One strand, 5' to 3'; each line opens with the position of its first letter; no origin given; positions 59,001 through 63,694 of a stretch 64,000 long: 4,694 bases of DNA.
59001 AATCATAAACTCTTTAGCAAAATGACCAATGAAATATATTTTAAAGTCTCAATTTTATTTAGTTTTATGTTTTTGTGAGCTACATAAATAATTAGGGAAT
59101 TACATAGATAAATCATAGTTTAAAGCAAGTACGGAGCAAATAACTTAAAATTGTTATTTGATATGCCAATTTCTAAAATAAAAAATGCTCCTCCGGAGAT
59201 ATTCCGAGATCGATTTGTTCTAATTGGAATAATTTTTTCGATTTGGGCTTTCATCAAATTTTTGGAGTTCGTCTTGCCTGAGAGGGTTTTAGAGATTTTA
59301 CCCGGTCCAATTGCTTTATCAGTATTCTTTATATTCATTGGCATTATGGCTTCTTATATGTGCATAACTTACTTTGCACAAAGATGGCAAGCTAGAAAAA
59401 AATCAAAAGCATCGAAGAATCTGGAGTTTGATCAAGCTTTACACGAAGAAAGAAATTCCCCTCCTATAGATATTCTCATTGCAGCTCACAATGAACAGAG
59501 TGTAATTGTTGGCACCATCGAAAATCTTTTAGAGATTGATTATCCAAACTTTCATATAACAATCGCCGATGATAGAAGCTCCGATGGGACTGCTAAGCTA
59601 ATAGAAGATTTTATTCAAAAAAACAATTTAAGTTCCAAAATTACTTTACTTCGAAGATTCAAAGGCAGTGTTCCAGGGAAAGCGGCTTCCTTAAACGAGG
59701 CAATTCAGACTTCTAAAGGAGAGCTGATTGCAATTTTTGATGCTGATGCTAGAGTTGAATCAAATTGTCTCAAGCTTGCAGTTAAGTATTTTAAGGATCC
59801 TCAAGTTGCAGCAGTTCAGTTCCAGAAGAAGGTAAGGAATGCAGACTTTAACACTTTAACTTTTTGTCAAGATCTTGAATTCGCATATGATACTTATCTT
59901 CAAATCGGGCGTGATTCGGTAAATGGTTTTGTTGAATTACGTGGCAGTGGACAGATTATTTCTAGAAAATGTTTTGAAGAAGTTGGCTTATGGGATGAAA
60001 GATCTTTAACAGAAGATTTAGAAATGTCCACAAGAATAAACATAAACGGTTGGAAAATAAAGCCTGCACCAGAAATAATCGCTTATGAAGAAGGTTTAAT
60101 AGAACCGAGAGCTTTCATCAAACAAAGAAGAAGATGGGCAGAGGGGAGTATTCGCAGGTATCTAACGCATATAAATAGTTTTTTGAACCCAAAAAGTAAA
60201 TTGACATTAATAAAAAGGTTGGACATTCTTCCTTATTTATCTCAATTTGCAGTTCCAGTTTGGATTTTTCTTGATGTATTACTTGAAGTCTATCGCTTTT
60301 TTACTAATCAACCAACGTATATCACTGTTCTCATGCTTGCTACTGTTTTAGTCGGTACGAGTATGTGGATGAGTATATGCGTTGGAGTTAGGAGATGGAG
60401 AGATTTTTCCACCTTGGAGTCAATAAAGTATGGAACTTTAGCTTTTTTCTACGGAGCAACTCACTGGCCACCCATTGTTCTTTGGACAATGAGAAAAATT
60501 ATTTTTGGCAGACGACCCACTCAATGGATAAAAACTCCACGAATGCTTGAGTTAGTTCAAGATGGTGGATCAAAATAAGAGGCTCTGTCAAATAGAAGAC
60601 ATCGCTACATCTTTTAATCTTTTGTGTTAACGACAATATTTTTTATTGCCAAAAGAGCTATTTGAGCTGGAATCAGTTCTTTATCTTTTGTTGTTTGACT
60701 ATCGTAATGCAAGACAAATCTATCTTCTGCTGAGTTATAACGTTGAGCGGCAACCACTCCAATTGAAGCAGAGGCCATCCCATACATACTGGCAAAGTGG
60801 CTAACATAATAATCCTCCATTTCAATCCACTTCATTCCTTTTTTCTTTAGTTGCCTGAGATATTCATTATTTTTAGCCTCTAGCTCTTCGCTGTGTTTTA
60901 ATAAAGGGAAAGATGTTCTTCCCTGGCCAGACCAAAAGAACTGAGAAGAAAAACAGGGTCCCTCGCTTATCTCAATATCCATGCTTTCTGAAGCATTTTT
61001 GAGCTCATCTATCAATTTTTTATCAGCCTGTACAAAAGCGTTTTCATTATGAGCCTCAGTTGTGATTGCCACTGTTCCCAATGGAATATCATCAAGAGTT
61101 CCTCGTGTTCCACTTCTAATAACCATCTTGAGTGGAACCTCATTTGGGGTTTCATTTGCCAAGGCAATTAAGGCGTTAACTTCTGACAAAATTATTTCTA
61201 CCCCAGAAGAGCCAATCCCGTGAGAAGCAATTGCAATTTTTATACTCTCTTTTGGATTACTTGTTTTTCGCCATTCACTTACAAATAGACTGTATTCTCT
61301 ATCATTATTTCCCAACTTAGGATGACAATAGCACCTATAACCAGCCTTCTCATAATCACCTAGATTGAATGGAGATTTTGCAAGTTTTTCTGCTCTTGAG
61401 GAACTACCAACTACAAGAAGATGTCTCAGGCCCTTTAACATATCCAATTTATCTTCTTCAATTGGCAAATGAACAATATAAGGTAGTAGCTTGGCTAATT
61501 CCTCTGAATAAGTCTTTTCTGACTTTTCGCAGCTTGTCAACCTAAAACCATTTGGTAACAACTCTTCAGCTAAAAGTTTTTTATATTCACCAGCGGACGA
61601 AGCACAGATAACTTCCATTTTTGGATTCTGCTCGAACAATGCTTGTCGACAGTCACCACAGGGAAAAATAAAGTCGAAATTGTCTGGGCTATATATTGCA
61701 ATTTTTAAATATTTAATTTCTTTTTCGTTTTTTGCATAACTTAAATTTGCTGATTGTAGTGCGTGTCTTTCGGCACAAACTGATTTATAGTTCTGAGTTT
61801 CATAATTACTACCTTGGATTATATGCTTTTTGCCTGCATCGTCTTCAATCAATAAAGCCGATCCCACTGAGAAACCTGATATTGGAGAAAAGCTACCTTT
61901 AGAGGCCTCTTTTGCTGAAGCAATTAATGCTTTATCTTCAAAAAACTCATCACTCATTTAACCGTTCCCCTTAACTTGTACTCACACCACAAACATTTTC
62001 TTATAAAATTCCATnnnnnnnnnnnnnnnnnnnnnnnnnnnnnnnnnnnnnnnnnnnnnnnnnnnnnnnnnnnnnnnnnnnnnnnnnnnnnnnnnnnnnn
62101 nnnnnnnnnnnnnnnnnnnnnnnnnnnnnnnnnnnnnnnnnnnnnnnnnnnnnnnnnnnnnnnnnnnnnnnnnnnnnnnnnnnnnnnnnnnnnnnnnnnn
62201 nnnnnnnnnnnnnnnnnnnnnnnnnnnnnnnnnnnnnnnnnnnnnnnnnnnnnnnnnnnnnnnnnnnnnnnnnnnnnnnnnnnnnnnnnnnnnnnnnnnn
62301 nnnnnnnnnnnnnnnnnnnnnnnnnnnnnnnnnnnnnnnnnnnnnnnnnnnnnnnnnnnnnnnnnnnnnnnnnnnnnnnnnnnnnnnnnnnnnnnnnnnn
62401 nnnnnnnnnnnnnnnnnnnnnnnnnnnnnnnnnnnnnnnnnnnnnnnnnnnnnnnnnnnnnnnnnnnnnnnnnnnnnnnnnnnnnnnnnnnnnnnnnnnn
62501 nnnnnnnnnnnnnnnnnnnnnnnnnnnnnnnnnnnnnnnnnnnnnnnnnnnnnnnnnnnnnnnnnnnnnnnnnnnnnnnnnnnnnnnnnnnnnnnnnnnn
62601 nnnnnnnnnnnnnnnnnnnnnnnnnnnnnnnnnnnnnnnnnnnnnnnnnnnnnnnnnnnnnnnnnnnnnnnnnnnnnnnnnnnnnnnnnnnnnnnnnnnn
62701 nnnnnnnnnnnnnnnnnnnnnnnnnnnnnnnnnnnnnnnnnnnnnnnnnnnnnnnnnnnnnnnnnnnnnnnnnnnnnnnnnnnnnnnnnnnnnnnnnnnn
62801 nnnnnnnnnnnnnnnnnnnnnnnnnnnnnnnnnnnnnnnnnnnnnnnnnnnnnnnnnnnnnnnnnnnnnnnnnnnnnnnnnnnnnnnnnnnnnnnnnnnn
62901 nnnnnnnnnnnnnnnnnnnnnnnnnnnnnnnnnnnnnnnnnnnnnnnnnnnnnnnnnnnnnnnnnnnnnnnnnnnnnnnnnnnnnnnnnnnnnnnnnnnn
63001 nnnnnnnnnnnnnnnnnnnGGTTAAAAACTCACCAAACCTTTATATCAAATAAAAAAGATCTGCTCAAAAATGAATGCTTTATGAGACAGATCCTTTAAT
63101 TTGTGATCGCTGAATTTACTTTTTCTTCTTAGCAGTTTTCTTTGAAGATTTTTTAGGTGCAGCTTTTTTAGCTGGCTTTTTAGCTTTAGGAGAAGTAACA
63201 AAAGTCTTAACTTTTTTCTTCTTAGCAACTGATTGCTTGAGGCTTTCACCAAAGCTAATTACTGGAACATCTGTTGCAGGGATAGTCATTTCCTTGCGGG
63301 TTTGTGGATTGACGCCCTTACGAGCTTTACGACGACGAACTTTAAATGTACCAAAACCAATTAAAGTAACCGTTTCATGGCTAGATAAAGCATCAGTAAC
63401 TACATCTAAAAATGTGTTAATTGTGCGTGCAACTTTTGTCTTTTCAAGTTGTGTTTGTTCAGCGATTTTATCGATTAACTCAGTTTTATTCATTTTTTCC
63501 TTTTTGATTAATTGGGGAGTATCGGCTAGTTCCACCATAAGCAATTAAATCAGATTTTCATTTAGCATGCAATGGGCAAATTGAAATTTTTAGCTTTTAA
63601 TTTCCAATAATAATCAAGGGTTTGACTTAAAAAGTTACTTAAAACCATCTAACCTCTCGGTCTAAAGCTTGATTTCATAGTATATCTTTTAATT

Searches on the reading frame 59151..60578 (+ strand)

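Call 57: search_protein_families(library=pfam, proteins=[window:59151-60578:+], max_evalue=0.001)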
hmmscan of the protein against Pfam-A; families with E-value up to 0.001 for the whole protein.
window:59151-60578:+ (475 aa): 5 families
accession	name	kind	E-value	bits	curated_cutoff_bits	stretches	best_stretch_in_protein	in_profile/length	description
PF13641.12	Glyco_tranf_2_3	-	4.5e-33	115.6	27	1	104-332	1-230/230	Glycosyltransferase like family 2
PF13632.12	Glyco_trans_2_3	-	5.9e-25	88.7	27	1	193-401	2-194/198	Glycosyl transferase family group 2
PF00535.33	Glycos_transf_2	-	4.9e-24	85.6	23.3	1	108-241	2-130/168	Glycosyl transferase family 2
PF10111.15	Glyco_tranf_2_2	-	9.5e-09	35.6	27.3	1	108-322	4-225/276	Glycosyltransferase like family 2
PF13506.12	Glyco_transf_21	-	1.1e-07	31.9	21.7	1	176-330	17-173/174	Glycosyl transferase family 21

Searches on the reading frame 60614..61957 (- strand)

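Call 57: search_protein_families(library=pfam, proteins=[window:60614-61957:-], max_evalue=0.001)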
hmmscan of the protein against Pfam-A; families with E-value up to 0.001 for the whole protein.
window:60614-61957:- (447 aa): 2 families
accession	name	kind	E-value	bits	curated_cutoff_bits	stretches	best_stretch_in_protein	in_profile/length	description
PF01048.26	PNP_UDP_1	-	2.7e-10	40.5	25.1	1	182-409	5-203/233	Phosphorylase superfamily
PF00383.29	dCMP_cyt_deam_1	-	5.3e-10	39.5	25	1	8-113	4-96/102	Cytidine and deoxycytidylate deaminase zinc-binding region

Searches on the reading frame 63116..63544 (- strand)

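Call 93: search_protein_families(library=pfam, proteins=[window:63116-63544:-], max_evalue=0.0001)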
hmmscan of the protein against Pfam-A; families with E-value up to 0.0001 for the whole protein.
window:63116-63544:- (142 aa): 2 families
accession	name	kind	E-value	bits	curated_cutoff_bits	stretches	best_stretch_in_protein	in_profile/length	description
PF00216.26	Bac_DNA_binding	-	1.7e-30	105.5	22.4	1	18-106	1-89/90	Bacterial DNA-binding protein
PF18291.6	HU-HIG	-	8.4e-07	29.5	26.2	1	10-89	24-99/125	HU domain fused to wHTH, Ig, or Glycine-rich motif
